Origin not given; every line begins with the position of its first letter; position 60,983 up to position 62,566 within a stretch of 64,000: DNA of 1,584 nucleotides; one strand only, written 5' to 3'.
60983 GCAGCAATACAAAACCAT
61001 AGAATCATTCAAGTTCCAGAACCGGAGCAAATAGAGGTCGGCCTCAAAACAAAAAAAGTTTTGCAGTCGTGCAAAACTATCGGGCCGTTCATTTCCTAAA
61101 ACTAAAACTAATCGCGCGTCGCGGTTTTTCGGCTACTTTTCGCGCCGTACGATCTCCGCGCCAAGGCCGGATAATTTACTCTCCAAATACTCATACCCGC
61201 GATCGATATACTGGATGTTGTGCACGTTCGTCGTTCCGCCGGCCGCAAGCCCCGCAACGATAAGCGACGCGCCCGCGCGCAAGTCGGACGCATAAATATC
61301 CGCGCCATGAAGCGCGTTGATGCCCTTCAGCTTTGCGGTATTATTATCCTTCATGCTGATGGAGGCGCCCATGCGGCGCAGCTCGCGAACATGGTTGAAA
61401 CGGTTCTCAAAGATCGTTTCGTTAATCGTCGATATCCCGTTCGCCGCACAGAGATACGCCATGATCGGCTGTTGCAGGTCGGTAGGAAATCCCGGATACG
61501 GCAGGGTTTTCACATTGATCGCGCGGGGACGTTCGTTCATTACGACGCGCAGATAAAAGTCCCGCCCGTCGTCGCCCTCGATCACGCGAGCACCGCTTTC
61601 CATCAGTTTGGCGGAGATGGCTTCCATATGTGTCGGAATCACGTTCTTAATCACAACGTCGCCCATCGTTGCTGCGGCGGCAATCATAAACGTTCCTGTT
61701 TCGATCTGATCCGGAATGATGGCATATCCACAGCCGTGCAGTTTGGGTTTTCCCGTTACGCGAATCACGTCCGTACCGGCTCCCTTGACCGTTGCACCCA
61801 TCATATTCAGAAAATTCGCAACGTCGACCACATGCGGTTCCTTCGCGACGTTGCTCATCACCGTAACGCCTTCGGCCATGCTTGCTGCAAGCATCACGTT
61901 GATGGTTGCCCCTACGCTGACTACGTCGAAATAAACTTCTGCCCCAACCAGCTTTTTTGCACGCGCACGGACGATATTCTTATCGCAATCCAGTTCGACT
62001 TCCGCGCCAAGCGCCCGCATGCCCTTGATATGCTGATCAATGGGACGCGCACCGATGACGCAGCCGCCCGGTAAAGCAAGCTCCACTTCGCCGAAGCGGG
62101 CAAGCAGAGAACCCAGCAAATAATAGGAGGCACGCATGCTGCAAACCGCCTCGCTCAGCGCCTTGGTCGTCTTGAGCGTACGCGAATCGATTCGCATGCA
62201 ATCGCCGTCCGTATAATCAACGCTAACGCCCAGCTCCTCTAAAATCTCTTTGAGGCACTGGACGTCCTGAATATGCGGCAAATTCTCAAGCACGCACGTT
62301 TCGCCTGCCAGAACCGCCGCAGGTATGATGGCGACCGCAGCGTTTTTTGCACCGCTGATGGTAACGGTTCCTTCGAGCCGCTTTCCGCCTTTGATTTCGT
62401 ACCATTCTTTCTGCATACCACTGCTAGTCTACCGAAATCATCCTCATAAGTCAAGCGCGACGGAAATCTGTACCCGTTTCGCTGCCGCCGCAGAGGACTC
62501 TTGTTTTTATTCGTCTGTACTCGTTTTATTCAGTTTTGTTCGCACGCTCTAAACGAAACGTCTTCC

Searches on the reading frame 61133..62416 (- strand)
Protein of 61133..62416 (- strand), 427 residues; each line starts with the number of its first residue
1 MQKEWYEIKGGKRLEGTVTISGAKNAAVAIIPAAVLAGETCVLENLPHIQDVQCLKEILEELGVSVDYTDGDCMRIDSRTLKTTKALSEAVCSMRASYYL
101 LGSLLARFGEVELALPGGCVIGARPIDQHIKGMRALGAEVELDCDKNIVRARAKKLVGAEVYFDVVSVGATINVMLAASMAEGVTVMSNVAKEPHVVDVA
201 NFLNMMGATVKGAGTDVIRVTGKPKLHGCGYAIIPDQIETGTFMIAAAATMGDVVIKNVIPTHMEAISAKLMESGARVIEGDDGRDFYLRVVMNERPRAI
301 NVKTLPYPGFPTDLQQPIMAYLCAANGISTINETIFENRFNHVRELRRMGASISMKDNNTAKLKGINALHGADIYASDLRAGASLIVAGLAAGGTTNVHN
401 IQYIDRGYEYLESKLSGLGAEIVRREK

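Call 7: search_protein_families(library=ncbifam, proteins=[window:61133-62416:-])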
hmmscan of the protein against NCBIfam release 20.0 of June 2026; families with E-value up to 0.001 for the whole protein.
window:61133-62416:- (427 aa): 6 families
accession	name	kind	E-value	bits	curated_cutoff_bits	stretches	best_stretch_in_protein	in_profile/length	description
NF009470.0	PRK12830.1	equivalog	2.9e-173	576.4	552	1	7-426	5-416/417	UDP-N-acetylglucosamine 1-carboxyvinyltransferase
NF006873.0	PRK09369.1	subfamily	2.8e-162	540.2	297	1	4-425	2-417/419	UDP-N-acetylglucosamine 1-carboxyvinyltransferase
TIGR01072.1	murA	equivalog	2.9e-157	523.7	392.7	1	5-424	3-416/416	UDP-N-acetylglucosamine 1-carboxyvinyltransferase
TIGR01356.1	aroA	equivalog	2e-22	79.6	287.25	1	16-408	1-402/415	3-phosphoshikimate 1-carboxyvinyltransferase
NF011381.1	PRK14806.1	equivalog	9.4e-17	60.5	902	1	3-259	301-558/733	bifunctional prephenate dehydrogenase/3-phosphoshikimate 1-carboxyvinyltransferase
NF008816.0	PRK11860.1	equivalog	4.9e-09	34.8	943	1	4-142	5-142/662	bifunctional 3-phosphoshikimate 1-carboxyvinyltransferase/cytidylate kinase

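Call 15: find_related_loci(query=window:61133-62416:-, collection=genome_contigs, flank=10000)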
Query window:61133-62416:- (427 aa) in genome_contigs; peptide patterns used: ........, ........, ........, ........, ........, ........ (x = any residue, [..] = any of these).
599 stretches matched a pattern (row limit reached: there are more); 571 encode a relative of the query (tblastn E <= 1e-3); the best 80 are kept; 80 distinct loci.
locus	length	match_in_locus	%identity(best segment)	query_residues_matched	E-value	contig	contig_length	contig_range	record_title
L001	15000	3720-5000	91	1-427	0e+0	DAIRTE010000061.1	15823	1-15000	MAG TPA_asm: Clostridia bacterium isolate CTOTU7604 NODE_5979_length_15823_cov_9.918062, whole genome shotgun sequence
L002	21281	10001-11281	89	1-427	0e+0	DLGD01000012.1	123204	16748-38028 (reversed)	MAG TPA_asm: Christensenella sp. UBA7703 UBA7703_contig_606, whole genome shotgun sequence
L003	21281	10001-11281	89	1-427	0e+0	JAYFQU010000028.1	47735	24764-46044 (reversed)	MAG: Christensenella sp. isolate CA_33 c_CA_000000013440, whole genome shotgun sequence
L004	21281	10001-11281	88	1-427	0e+0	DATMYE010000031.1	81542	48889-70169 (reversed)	MAG TPA_asm: Clostridia bacterium isolate SMAG_U13138 k141_22683, whole genome shotgun sequence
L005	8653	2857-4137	88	1-427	0e+0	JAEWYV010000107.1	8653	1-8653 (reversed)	MAG: Bacillota bacterium isolate OH_SFB_182 k127_1143548, whole genome shotgun sequence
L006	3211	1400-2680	88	1-427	0e+0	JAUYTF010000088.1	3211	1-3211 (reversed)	MAG: Eubacteriales bacterium isolate C8_concoct.bin.70 C8_k141_159377, whole genome shotgun sequence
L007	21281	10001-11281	88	1-427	0e+0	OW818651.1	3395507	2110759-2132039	metagenome genome assembly, chromosome: 1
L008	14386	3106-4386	88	1-427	0e+0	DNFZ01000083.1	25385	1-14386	MAG TPA_asm: Clostridiales bacterium isolate UBA8911 contig_76864, whole genome shotgun sequence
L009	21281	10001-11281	88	1-427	0e+0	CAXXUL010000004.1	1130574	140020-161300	MAG: Christensenellaceae bacterium isolate 01a02c0c-5802-4c47-8e2d-6646ecf7da28 genome assembly, contig: contig_4, whole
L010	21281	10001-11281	87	1-427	0e+0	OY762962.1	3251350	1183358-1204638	MAG: Christensenellaceae bacterium isolate 71fbd196-4d72-4d9d-b023-dc0a1f92e7b0 genome assembly, chromosome: 1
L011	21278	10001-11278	88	1-427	0e+0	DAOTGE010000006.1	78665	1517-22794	MAG TPA_asm: Eubacteriales bacterium isolate AMR_MDS_3085 NODE_259_length_78665_cov_11.795891, whole genome shotgun sequ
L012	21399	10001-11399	89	1-427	0e+0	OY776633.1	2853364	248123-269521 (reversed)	MAG: Christensenellaceae bacterium isolate c84a42d1-d9c9-443e-85ff-73520b584de8 genome assembly, chromosome: 1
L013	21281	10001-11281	88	1-427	0e+0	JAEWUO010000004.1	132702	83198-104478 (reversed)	MAG: Bacillota bacterium isolate OH_SDB_26 k127_174734, whole genome shotgun sequence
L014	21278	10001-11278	87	1-427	0e+0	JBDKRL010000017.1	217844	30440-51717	MAG: Clostridiaceae bacterium isolate 5_bin.60 c_000000997573, whole genome shotgun sequence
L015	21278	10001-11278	87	1-427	0e+0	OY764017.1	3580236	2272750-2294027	MAG: Christensenellaceae bacterium isolate da863df8-3121-48c8-a9fd-195775925dd7 genome assembly, chromosome: 1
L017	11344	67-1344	81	1-427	0e+0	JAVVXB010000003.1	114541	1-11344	MAG: Clostridia bacterium isolate CGS10Y3-bin18 NODE_102_length_114541_cov_8.893323, whole genome shotgun sequence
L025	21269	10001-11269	70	4-427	0e+0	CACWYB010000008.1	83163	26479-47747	MAG: uncultured Clostridiales bacterium isolate RUG11019 genome assembly, contig: RUG11019_asm_8, whole genome shotgun s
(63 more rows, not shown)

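Call 19: find_encoding_contigs(protein=window:61133-62416:-, flank=10000, max_places=6)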
Protein window:61133-62416:- (427 aa): 10 contigs read that carry it; 6 places shown.
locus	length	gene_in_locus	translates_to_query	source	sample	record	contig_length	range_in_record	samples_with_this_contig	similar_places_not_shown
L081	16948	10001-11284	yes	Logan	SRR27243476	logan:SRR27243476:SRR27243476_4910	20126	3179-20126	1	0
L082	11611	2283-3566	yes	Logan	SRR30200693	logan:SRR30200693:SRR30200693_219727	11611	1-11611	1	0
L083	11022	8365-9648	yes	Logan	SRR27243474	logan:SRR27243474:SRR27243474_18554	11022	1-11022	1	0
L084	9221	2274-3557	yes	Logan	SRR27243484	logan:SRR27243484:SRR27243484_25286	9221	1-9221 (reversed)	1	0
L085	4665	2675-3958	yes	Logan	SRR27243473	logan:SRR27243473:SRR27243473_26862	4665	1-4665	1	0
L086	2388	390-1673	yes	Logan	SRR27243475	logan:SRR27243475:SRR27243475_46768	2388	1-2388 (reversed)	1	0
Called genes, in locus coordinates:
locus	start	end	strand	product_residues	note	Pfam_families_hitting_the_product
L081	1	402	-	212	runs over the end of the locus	PF10502:Peptidase_S26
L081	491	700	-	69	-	PF06107:DUF951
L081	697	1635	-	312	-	PF03096:Ndr, PF00561:Abhydrolase_1, PF12146:Hydrolase_4, PF12697:Abhydrolase_6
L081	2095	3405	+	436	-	PF00308:Bac_DnaA, PF03969:AFG1_ATPase (faint), PF01695:IstB_IS21, PF00004:AAA (weak), PF08299:Bac_DnaA_C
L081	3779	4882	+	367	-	PF00712:DNA_pol3_beta, PF02767:DNA_pol3_beta_2, PF02768:DNA_pol3_beta_3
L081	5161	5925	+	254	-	PF00142:Fer4_NifH, PF01656:CbiA, PF02374:ArsA_ATPase (weak), PF06564:CBP_BcsQ, PF07015:VirC1 (weak), PF09140:MipZ, PF10609:ParA, PF13614:AAA_31, +1 more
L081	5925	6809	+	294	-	PF02195:ParB_N, PF17762:HTH_ParB, PF23552:ParB_C (weak)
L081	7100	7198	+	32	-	-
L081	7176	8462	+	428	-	PF01336:tRNA_anti-codon, PF00152:tRNA-synt_2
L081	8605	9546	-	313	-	PF00696:AA_kinase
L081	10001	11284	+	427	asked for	PF00275:EPSP_synthase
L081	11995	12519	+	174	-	PF02834:LigT_PEase, PF13563:2_5_RNA_ligase2, PF10469:AKAP7_NLS (weak)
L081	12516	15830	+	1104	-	PF21445:ADDB_N, PF12705:PDDEXK_1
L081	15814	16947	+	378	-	?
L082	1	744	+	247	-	?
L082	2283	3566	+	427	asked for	PF00275:EPSP_synthase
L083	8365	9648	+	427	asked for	PF00275:EPSP_synthase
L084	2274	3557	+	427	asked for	PF00275:EPSP_synthase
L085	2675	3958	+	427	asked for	PF00275:EPSP_synthase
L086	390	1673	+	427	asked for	PF00275:EPSP_synthase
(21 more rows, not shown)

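Call 20: search_protein_families(library=ncbifam, proteins=[L007:52-1308:+, L007:1834-2937:+, L007:3341-4105:+, L007:4105-4986:+, L007:5061-5477:+, L007:5518-6585:+, L007:7142-8467:+, L007:8604-9566:-, L007:11799-12470:+], max_evalue=0.00001)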
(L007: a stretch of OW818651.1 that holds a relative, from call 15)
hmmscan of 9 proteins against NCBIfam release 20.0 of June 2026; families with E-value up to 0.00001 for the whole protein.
L007:52-1308:+ (418 aa): 18 families
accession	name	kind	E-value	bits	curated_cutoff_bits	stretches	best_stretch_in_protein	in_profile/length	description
TIGR00362.1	DnaA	equivalog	1.9e-151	505.1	343.9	1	5-416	16-436/437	chromosomal replication initiator protein DnaA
NF001154.0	PRK00149.3-3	equivalog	1.4e-94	317.6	410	1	32-417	68-458/462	chromosomal replication initiator protein DnaA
NF009087.0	PRK12422.1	equivalog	3.8e-82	276.9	657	1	82-417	103-443/455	chromosomal replication initiator protein DnaA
TIGR03420.1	DnaA_homol_Hda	equivalog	3.4e-36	124.9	194.8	1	83-312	8-223/226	DnaA regulatory inactivator Hda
NF005982.0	PRK08084.1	equivalog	2.7e-22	79.5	268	1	86-314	18-233/235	DnaA inactivator Hda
NF005304.0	PRK06835.1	equivalog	1.9e-16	60.1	215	1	113-237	180-305/330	ATP-binding protein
NF038214.1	IS21_help_AAA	equivalog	2.5e-14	53.5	200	1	117-225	91-196/232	IS21-like element helper ATPase IstB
NF006485.0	PRK08903.1-5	equivalog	5.5e-12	45.8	289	1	89-318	17-225/233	DnaA regulatory inactivator Hda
NF006505.0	PRK08939.1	equivalog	3e-09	36.6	228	1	104-188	144-226/306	primosomal protein DnaI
NF005992.0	PRK08116.1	subfamily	1.3e-08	34.3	189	1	86-236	81-236/269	hypothetical protein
NF005098.0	PRK06526.1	subfamily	7e-08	32.2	296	1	114-222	108-212/266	transposase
NF004688.0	PRK06030.1-3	equivalog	1e-07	32.1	136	1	311-402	6-97/123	hypothetical protein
NF005378.0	PRK06921.1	subfamily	1.1e-07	31.2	207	1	117-237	118-240/266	hypothetical protein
NF004687.0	PRK06030.1-2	equivalog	1.7e-07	31.6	181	1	349-411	59-124/140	hypothetical protein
NF040713.1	ZapE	equivalog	7.7e-07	28.7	140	0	113-151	49-86/344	cell division protein ZapE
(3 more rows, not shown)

L007:1834-2937:+ (367 aa): 3 families
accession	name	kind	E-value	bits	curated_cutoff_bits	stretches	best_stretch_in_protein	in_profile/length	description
TIGR00663.1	dnan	equivalog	4.7e-81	272.6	137.65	1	1-362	1-366/367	DNA polymerase III subunit beta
NF004184.0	PRK05643.3-2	equivalog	9.9e-39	133.3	443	1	1-362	1-374/375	DNA polymerase III subunit beta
NF011508.0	PRK14946.1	equivalog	2.1e-27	96.3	513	1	1-336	1-339/366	DNA polymerase III subunit beta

L007:3341-4105:+ (254 aa): 28 families (the best 25 are shown)
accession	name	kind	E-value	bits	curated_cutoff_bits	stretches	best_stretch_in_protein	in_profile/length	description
TIGR03453.1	partition_RepA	equivalog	1.7e-32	112.7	348.45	1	2-218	105-340/387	plasmid partitioning protein RepA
NF041546.1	ParA_partition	equivalog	5.4e-31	107.7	180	2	3-54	1-52/203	ParA family partition ATPase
TIGR01969.1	minD_arch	subfamily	2.1e-29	102.5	201.75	1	3-251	2-233/251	cell division ATPase MinD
NF041283.1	PrgP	equivalog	1.6e-26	93.3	400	1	2-226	3-236/297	ParA superfamily DNA segregation protein PrgP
NF010443.0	PRK13869.1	subfamily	6.8e-22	77.8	446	1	2-210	122-349/405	plasmid-partitioning protein RepA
TIGR01968.1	minD_bact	equivalog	3.8e-20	72.3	212.9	1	2-252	2-240/261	septum site-determining protein MinD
TIGR03371.1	cellulose_yhjQ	equivalog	4.8e-18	65.5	157.85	1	1-247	1-240/246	cellulose biosynthesis protein BcsQ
NF010259.0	PRK13705.1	equivalog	6.5e-17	61.6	725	1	3-175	108-297/388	plasmid-partitioning protein SopA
TIGR01007.1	eps_fam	subfamily_domain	2.1e-15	56.8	108.05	1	1-136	17-145/204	polysaccharide biosynthesis tyrosine autokinase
NF009701.0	PRK13230.1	subfamily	1.1e-12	47.5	350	1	8-83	7-79/291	nitrogenase reductase-like protein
NF008568.0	PRK11519.1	equivalog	3.8e-11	41.9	1068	1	6-132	531-650/720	tyrosine-protein kinase Wzc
TIGR01287.1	nifH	equivalog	1.1e-10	41.3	394.35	1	9-67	7-63/275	nitrogenase iron protein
NF047398.1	AAA_KGGVGR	domain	4e-10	40.3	90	1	1-89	2-102/190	KGGVGR-motif variant AAA ATPase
NF008079.0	PRK10818.1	equivalog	7.1e-10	38.6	508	1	2-230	3-229/270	septum site-determining protein MinD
TIGR03018.1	pepcterm_TyrKin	hypoth_equivalog_domain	7.5e-10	38.5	230.65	1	3-133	37-164/207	XrtA-associated tyrosine autokinase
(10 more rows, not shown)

L007:4105-4986:+ (293 aa): 8 families
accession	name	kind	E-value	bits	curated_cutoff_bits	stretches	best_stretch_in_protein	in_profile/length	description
TIGR04285.1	nucleoid_noc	exception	2e-67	227.3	315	1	33-257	2-226/255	nucleoid occlusion protein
TIGR00180.1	parB_part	domain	5.4e-55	186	58.45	1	32-207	4-184/186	ParB/RepB/Spo0J family partition protein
TIGR03734.1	PRTRC_parB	hypoth_equivalog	1.4e-34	119.6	278.6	1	47-227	7-191/555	PRTRC system ParB family protein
NF010406.0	PRK13832.1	subfamily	3.7e-19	68.7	640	1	34-201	5-176/578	plasmid partitioning protein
TIGR03454.1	partition_RepB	equivalog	1.1e-16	61.2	201.5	1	20-244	51-284/325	plasmid partitioning protein RepB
NF010440.0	PRK13866.1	equivalog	1.1e-06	28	522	1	21-135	53-170/336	plasmid partitioning protein RepB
NF053625.1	SerKinSerKArch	equivalog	1.1e-06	28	380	1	36-137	14-117/244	ADP-dependent L-serine kinase SerK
NF010252.0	PRK13698.1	equivalog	1.2e-06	27.7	274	1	52-236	84-272/323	ParB/RepB/Spo0J family plasmid partition protein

L007:5061-5477:+ (138 aa): 0 families

L007:5518-6585:+ (355 aa): 0 families

L007:7142-8467:+ (441 aa): 15 families
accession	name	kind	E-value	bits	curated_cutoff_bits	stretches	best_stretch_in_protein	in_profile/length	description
NF003483.0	PRK05159.1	equivalog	4.1e-125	418.1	353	1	18-441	10-438/438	aspartate--tRNA(Asn) ligase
TIGR00458.1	aspS_nondisc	equivalog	9.2e-100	334.6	368.4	1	26-441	13-428/428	aspartate--tRNA(Asn) ligase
NF003037.0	PRK03932.1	equivalog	1.5e-60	205.5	414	1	14-436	6-446/451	asparagine--tRNA ligase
NF001750.0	PRK00476.1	equivalog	6.5e-59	199.7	443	2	14-264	7-267/590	aspartate--tRNA ligase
TIGR00457.1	asnS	equivalog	1.3e-56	192.3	342.6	1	16-439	7-453/455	asparagine--tRNA ligase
TIGR00459.1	aspS_bact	equivalog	7.5e-52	176.5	373.85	2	17-316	8-296/586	aspartate--tRNA ligase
TIGR00499.1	lysS_bact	equivalog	1e-33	116.7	427.6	1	20-303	48-330/496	lysine--tRNA ligase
NF001756.1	PRK00484.1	subfamily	1.4e-33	116.3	468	2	8-266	34-294/488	lysine--tRNA ligase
NF009460.0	PRK12820.1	equivalog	3.6e-30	104.7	1379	2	24-243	34-276/723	bifunctional aspartyl-tRNA synthetase/aspartyl/glutamyl-tRNA amidotransferase subunit C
NF005052.0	PRK06462.1-1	equivalog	2.4e-27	95.9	368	1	120-424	28-334/353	asparagine synthetase A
NF002821.0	PRK02983.1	equivalog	8.7e-27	93.5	742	2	3-256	640-893/1102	bifunctional lysylphosphatidylglycerol synthetase/lysine--tRNA ligase LysX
NF005054.0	PRK06462.1-4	equivalog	1.9e-26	92.9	309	1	127-425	11-300/318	asparagine synthetase A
NF009101.0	PRK12445.1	subfamily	3.3e-20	72.1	1026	1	104-270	143-317/505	lysine--tRNA ligase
TIGR00462.1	genX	equivalog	2e-16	60.3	286.9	1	147-423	7-294/304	EF-P lysine aminoacylase EpmA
NF006828.0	PRK09350.1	equivalog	3.4e-11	43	264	1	144-425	19-312/325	elongation factor P--(R)-beta-lysine ligase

L007:8604-9566:- (320 aa): 6 families
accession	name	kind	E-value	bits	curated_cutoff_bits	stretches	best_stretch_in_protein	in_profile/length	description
TIGR00746.1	arcC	equivalog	3.7e-127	423.6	358.25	1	10-320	2-309/309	carbamate kinase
NF009007.0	PRK12352.1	subfamily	2.1e-116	388.3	266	1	9-320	3-315/316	carbamate kinase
NF009008.0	PRK12354.1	subfamily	6.7e-98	327.6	361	1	10-319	2-299/308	carbamate kinase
NF006926.0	PRK09411.1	equivalog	9.2e-74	248.3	416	1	8-319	1-296/297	carbamate kinase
TIGR00761.1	argB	equivalog_domain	4e-11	42.9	151.3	1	199-294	135-226/231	acetylglutamate kinase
NF010659.0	PRK14058.1-1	equivalog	4.5e-06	26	223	0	192-318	143-266/267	[LysW]-aminoadipate kinase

L007:11799-12470:+ (223 aa): 3 families
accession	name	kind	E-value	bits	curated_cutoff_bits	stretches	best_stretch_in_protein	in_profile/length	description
TIGR02258.1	2_5_ligase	equivalog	3.4e-32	111.8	65.7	1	50-220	1-178/180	RNA 2',3'-cyclic phosphodiesterase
NF011704.0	PRK15124.1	equivalog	2.3e-14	53.8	184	1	48-222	3-174/176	RNA 2',3'-cyclic phosphodiesterase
NF010223.0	PRK13679.1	equivalog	1.9e-06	27.9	129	1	89-185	34-127/170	hypothetical protein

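Call 27: find_related_loci(query=L081:2095-3405:+, collection=metagenome_contigs, flank=10000)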
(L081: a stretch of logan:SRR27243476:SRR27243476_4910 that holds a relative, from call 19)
Query L081:2095-3405:+ (436 aa) in metagenome_contigs; peptide patterns used: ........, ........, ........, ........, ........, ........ (x = any residue, [..] = any of these).
600 stretches matched a pattern (row limit reached: there are more); 574 encode a relative of the query (tblastn E <= 1e-3); the best 80 are kept; 80 distinct loci.
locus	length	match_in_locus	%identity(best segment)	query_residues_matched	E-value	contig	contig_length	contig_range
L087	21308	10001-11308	93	1-436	0e+0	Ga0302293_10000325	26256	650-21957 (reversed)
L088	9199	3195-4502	92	1-436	0e+0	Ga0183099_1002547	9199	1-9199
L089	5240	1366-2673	90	1-436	0e+0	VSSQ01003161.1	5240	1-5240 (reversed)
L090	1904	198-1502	78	1-435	0e+0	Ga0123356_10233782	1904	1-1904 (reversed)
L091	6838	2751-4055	74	1-435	0e+0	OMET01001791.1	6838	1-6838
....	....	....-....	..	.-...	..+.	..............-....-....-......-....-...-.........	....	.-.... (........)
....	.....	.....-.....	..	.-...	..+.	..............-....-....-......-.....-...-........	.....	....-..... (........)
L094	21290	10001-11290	73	6-435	0e+0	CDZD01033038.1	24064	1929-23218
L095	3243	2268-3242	95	1-325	0e+0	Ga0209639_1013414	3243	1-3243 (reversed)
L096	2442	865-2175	64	1-435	0e+0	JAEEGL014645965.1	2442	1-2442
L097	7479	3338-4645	61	1-435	0e+0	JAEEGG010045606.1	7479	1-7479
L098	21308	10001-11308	60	1-435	0e+0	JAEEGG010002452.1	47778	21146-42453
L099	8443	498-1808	59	1-435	0e+0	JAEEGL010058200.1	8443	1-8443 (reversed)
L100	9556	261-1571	59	1-435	0e+0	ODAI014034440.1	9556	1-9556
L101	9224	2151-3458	61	1-436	0e+0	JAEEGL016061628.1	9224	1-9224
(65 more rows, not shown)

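Call 36: search_protein_families(library=pfam, proteins=[L017:1665-2498:+, L017:3144-3710:-, L017:4370-5242:+, L017:5239-6642:-, L094:18239-19102:+, L094:19445-20248:-, L094:20013-21248:-, L025:15409-16764:-, L025:17399-18241:-, L025:15358-17049:+], max_evalue=0.0001)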
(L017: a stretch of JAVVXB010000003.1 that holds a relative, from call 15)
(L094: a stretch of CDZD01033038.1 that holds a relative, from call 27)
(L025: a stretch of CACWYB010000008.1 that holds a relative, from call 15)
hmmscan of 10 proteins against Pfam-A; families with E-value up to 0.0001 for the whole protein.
L017:1665-2498:+ (277 aa): 2 families
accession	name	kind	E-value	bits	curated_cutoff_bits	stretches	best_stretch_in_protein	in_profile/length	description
PF08769.17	Spo0A_C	-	3.5e-39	133.4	25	1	163-266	1-104/104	Sporulation initiation factor Spo0A C terminal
PF00072.30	Response_reg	-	5.5e-23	81.7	30.2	1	23-135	1-109/111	Response regulator receiver domain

L017:3144-3710:- (188 aa): 1 family
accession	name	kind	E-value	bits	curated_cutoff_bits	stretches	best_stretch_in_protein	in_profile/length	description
PF04199.19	Cyclase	-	1.7e-10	41.7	23.1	1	26-86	17-64/142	Putative cyclase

L017:4370-5242:+ (290 aa): 1 family
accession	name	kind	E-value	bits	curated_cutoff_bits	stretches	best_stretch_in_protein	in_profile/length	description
PF10418.14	DHODB_Fe-S_bind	-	2.2e-12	46.9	23.9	1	214-251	1-41/41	Iron-sulfur cluster binding domain of dihydroorotate dehydrogenase B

L017:5239-6642:- (467 aa): 0 families

L094:18239-19102:+ (287 aa): 2 families
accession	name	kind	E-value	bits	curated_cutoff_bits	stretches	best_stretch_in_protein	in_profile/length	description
PF08769.17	Spo0A_C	-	2.5e-39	133.9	25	1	173-276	1-104/104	Sporulation initiation factor Spo0A C terminal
PF00072.30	Response_reg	-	1.5e-22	80.3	30.2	1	33-143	1-107/111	Response regulator receiver domain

L094:19445-20248:- (267 aa): 0 families

L094:20013-21248:- (411 aa): 1 family
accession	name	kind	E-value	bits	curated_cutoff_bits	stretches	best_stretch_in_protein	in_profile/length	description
PF13539.11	Peptidase_M15_4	-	1.5e-07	32.3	25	1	283-384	5-69/70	D-alanyl-D-alanine carboxypeptidase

L025:15409-16764:- (451 aa): 0 families

L025:17399-18241:- (280 aa): 2 families
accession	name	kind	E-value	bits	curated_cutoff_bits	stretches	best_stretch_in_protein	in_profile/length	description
PF08769.17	Spo0A_C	-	2.5e-40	137.1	25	1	167-270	1-104/104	Sporulation initiation factor Spo0A C terminal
PF00072.30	Response_reg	-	1e-22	80.8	30.2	1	28-140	2-110/111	Response regulator receiver domain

L025:15358-17049:+ (563 aa): 0 families

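Call 48: find_homologous_proteins(query=L094:18239-19099:+, max_evalue=1e-20)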
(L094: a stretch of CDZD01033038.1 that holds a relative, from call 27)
Query L094:18239-19099:+ (287 aa): 8000 proteins with E <= 1e-20 among 8000 candidates; the best 120 are listed.
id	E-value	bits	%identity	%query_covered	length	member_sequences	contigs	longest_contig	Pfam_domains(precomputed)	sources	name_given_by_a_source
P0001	2.3e-162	557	97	91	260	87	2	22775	PF00072.31,PF08769.18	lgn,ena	-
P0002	5.1e-149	513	88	89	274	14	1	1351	PF00072.31,PF08769.18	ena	-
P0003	1.2e-148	512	89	89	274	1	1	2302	PF00072.31,PF08769.18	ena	-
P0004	2.2e-148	511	89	91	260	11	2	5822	PF00072.31,PF08769.18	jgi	-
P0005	2.3e-148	511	89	89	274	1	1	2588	PF00072.31,PF08769.18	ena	-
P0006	3.9e-146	504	87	89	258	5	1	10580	PF00072.31,PF08769.18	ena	-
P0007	7.4e-146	503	87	89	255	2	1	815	PF00072.31,PF08769.18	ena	-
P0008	3.5e-144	497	90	91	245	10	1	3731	PF00072.31,PF08769.18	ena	-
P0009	1.1e-140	486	83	91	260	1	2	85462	PF00072.31,PF08769.18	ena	-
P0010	2.0e-140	485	83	91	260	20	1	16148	PF00072.31,PF08769.18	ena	-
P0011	3.7e-140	484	82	91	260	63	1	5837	PF00072.31,PF08769.18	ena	-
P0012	9.5e-140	483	81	91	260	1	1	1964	PF00072.31,PF08769.18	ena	-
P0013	2.5e-139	481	83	91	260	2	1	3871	PF00072.31,PF08769.18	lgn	-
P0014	2.7e-138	478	82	91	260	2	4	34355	PF00072.31,PF08769.18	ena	-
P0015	4.1e-138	477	81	91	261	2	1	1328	PF00072.31,PF08769.18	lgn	-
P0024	1.4e-135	469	79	91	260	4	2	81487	PF00072.31,PF08769.18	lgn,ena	-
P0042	5.4e-124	431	73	90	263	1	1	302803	PF00072.31,PF08769.18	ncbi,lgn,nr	ncbi:MAG: sporulation transcription factor Spo0A [Eubacteriales bacterium]|nr:sporulation transcript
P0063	3.5e-119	415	70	90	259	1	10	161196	PF00072.31,PF08769.18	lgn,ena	-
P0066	6.7e-118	411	71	90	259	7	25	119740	PF00072.31,PF08769.18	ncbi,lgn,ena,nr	ncbi:MAG: sporulation transcription factor Spo0A [Clostridia bacterium]|nr:sporulation transcription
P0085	8.8e-111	388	69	88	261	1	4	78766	PF00072.31,PF08769.18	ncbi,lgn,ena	-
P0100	2.3e-105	370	65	90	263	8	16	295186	PF00072.31,PF08769.18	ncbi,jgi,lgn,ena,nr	ncbi:MAG TPA: sporulation transcription factor Spo0A [Clostridia bacterium]|nr:sporulation transcrip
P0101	5.2e-105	369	65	90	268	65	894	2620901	PF00072.31,PF08769.18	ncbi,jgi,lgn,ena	ncbi:MAG: sporulation transcription factor Spo0A [Candidatus Gastranaerophilaceae bacterium]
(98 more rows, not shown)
